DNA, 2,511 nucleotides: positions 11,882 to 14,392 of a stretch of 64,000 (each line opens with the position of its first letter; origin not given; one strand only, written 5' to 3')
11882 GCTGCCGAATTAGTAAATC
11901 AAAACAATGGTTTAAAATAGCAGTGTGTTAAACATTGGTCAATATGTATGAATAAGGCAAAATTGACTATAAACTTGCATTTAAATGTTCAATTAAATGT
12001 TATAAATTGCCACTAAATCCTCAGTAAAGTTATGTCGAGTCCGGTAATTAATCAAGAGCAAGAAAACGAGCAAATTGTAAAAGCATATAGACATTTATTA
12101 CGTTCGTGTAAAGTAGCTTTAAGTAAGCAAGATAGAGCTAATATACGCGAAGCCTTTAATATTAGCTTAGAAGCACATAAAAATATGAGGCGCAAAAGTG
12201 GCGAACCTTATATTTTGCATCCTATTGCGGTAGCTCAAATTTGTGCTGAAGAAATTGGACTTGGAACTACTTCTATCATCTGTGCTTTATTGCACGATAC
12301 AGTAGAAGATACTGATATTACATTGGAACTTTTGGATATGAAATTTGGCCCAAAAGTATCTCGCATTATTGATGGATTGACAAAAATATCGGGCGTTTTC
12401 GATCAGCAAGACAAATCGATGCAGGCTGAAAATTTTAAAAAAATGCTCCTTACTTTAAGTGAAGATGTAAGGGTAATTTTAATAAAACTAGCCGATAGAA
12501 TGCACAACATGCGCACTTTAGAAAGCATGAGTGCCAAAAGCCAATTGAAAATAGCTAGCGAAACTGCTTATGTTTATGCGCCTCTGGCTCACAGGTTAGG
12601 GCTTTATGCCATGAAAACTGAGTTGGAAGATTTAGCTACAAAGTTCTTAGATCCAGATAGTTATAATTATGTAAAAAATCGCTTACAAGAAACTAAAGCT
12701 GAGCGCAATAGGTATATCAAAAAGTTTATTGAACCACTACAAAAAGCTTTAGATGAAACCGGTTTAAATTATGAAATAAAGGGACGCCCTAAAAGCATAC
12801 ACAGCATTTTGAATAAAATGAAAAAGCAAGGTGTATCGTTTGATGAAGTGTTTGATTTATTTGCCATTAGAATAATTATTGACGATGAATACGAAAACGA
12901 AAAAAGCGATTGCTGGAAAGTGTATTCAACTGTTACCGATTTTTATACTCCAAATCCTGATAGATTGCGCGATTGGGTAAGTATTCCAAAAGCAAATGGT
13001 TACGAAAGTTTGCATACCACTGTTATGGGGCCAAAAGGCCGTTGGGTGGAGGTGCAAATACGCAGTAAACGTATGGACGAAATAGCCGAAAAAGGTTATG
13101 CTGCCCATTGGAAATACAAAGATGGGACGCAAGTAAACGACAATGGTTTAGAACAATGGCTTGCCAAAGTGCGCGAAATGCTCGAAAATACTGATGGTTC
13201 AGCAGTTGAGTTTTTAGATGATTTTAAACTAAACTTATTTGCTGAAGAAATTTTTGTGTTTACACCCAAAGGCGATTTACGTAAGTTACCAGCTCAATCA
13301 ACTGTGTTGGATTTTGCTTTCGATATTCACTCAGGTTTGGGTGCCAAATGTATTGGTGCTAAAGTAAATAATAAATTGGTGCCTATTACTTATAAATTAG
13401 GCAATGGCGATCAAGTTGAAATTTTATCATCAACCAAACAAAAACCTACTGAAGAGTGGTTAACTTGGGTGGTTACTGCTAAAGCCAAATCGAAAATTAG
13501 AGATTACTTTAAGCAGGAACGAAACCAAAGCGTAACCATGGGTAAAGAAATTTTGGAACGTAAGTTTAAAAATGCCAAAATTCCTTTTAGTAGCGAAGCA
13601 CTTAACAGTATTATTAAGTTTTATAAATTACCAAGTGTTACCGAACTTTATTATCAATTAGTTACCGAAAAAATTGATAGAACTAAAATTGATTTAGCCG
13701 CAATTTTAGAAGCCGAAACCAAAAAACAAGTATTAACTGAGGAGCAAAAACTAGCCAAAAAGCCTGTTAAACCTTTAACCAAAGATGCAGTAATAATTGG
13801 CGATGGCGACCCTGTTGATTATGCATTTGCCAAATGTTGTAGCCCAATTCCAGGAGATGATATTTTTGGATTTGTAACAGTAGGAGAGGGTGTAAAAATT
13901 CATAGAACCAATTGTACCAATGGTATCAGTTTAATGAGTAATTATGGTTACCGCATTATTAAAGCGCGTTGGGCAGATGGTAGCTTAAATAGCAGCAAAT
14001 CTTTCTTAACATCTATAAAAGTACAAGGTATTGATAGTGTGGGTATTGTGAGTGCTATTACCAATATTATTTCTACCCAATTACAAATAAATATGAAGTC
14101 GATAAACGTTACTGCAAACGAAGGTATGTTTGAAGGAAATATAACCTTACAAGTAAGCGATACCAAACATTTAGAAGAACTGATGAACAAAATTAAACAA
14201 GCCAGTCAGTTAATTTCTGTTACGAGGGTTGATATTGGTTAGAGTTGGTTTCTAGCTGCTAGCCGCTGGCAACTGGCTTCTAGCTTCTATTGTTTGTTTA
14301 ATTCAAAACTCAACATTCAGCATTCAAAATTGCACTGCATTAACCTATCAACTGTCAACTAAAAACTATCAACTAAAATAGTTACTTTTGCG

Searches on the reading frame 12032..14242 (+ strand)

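Call 65: search_protein_families(library=ncbifam, proteins=[window:12032-14242:+], max_evalue=1e-10)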
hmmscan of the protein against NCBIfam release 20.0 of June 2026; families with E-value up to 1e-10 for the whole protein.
window:12032-14242:+ (736 aa): 3 families
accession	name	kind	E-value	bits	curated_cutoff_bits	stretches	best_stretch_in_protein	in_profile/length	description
TIGR00691.1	spoT_relA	subfamily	4.6e-195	649.9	499.2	1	41-732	1-687/687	RelA/SpoT family protein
NF008303.0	PRK11092.1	equivalog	1.9e-164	548.6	947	1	26-732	11-699/702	bifunctional GTP diphosphokinase/guanosine-3',5'-bis pyrophosphate 3'-pyrophosphohydrolase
NF008124.0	PRK10872.1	equivalog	2.6e-131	439.6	728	1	75-733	69-741/744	GTP diphosphokinase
